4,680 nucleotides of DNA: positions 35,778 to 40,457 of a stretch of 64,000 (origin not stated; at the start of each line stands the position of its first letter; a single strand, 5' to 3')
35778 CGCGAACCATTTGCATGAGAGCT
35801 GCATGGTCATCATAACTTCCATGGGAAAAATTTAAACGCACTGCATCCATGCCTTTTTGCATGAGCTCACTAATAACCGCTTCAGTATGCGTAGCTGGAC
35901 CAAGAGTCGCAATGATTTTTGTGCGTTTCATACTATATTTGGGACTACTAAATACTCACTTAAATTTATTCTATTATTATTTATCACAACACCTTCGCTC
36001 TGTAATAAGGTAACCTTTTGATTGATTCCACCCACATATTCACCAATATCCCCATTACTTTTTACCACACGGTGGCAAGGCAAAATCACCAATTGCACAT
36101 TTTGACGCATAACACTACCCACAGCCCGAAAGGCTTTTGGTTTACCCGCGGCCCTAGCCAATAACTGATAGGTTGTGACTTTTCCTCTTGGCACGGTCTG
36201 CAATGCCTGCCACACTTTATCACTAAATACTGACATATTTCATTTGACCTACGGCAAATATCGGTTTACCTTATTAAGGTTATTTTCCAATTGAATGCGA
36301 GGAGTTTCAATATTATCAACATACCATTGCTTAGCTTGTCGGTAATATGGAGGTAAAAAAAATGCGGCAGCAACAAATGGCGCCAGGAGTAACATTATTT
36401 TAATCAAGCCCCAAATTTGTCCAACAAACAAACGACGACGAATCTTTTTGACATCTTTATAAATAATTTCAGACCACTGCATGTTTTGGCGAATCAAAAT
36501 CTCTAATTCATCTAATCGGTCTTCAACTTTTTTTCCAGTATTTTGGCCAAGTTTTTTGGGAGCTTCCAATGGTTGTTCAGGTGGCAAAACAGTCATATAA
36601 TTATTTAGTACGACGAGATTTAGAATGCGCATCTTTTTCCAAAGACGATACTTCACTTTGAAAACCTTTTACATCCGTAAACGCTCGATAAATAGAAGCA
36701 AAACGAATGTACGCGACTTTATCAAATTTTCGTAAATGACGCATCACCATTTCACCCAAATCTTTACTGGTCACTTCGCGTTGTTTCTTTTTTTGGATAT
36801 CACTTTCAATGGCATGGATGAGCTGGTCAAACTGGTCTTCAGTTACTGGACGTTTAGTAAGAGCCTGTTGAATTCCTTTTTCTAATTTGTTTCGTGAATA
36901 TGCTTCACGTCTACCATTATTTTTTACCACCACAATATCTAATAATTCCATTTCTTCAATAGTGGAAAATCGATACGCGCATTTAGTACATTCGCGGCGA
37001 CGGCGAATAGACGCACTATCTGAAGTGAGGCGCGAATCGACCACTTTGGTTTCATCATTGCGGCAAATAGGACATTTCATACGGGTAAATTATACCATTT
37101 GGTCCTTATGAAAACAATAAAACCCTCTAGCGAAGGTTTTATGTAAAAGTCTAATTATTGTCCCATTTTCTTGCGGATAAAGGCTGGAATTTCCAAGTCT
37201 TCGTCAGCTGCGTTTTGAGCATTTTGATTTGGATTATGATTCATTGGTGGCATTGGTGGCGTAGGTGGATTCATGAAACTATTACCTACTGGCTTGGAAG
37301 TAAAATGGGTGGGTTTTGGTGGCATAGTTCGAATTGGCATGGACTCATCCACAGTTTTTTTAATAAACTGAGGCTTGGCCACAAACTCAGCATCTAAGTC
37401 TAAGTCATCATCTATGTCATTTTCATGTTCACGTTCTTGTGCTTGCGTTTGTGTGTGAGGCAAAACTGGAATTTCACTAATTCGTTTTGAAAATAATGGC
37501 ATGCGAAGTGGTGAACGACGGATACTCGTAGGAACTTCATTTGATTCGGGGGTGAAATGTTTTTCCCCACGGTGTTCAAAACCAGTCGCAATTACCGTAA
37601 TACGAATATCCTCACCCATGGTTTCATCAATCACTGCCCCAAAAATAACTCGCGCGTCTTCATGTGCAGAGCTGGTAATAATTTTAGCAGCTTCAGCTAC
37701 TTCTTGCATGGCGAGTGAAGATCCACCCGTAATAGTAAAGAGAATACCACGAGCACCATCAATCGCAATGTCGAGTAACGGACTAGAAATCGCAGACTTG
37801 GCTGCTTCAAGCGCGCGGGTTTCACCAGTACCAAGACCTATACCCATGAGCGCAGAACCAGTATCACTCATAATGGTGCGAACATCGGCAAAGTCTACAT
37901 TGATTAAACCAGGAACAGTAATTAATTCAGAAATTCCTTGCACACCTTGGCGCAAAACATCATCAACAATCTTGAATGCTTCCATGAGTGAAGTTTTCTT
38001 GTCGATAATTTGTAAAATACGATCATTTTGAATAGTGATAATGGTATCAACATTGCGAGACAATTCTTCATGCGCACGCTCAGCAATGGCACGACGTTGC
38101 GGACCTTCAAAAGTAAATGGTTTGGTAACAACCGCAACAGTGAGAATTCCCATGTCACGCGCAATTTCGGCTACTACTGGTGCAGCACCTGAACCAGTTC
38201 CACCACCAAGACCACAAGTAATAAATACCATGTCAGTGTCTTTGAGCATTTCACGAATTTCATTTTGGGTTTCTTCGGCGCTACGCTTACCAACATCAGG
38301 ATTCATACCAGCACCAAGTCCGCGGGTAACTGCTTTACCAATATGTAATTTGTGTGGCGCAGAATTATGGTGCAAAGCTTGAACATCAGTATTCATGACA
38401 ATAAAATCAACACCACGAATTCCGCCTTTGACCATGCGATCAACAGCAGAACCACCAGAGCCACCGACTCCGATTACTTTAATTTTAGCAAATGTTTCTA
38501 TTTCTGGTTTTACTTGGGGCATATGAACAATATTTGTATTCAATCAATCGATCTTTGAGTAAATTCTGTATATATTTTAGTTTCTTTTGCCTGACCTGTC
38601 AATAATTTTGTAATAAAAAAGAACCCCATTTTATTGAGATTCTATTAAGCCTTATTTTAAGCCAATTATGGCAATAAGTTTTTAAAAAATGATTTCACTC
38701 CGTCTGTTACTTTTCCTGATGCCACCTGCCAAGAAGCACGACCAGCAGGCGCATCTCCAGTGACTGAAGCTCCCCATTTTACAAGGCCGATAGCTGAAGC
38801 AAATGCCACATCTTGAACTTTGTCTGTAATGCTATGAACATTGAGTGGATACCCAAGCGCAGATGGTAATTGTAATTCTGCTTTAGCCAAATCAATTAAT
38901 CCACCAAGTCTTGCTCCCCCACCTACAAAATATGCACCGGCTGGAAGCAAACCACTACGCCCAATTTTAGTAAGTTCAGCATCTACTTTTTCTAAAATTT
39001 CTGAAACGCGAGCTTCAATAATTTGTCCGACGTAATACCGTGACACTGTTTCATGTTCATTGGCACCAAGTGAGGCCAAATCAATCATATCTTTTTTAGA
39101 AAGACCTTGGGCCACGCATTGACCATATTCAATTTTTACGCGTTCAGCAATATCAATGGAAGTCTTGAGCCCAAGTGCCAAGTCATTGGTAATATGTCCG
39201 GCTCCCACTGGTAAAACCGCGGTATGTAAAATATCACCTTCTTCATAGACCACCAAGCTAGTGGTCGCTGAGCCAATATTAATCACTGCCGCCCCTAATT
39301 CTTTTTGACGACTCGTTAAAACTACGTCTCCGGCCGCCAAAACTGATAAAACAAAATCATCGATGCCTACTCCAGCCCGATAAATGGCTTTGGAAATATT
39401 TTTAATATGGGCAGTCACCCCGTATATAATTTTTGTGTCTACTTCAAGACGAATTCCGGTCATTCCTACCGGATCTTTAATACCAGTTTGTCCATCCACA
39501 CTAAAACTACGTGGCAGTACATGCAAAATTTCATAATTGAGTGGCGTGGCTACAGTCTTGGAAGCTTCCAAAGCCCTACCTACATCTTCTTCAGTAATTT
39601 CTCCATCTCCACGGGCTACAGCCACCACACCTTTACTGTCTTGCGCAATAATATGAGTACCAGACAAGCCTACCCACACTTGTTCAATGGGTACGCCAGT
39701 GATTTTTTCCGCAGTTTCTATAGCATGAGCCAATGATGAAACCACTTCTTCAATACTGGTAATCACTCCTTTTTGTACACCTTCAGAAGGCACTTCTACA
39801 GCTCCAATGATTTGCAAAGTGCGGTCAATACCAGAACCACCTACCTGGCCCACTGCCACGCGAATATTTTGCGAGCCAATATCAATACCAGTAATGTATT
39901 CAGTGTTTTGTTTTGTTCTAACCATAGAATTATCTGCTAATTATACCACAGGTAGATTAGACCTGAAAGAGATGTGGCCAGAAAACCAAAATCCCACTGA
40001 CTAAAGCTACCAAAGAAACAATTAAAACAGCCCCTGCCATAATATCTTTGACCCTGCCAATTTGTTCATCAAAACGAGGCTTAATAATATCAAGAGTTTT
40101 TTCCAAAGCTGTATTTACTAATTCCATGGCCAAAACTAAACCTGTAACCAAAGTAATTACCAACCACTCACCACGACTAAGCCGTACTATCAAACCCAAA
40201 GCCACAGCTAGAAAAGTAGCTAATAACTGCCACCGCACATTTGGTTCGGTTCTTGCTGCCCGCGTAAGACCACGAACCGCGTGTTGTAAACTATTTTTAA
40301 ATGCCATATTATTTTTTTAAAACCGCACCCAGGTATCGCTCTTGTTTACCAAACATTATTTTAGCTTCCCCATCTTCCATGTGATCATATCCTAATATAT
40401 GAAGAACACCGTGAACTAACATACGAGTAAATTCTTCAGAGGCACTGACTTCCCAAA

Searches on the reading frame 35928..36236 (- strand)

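Call 11: search_protein_families(library=pfam, proteins=[window:35928-36236:-], max_evalue=0.001)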
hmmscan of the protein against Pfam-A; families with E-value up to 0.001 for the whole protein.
window:35928-36236:- (102 aa): 1 family
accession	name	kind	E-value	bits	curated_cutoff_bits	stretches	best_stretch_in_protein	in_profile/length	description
PF01035.26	DNA_binding_1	-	4.4e-30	103.8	27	1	4-83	2-81/81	6-O-methylguanine DNA methyltransferase, DNA binding domain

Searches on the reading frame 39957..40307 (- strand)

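Call 10: search_protein_families(library=pfam, proteins=[window:39957-40307:-], max_evalue=0.001)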
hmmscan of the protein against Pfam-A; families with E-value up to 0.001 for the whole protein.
window:39957-40307:- (116 aa): 1 family
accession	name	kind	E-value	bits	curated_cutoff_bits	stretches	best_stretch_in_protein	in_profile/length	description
PF01219.24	DAGK_prokar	-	1.4e-30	105.6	22.3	1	9-109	2-102/102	Prokaryotic diacylglycerol kinase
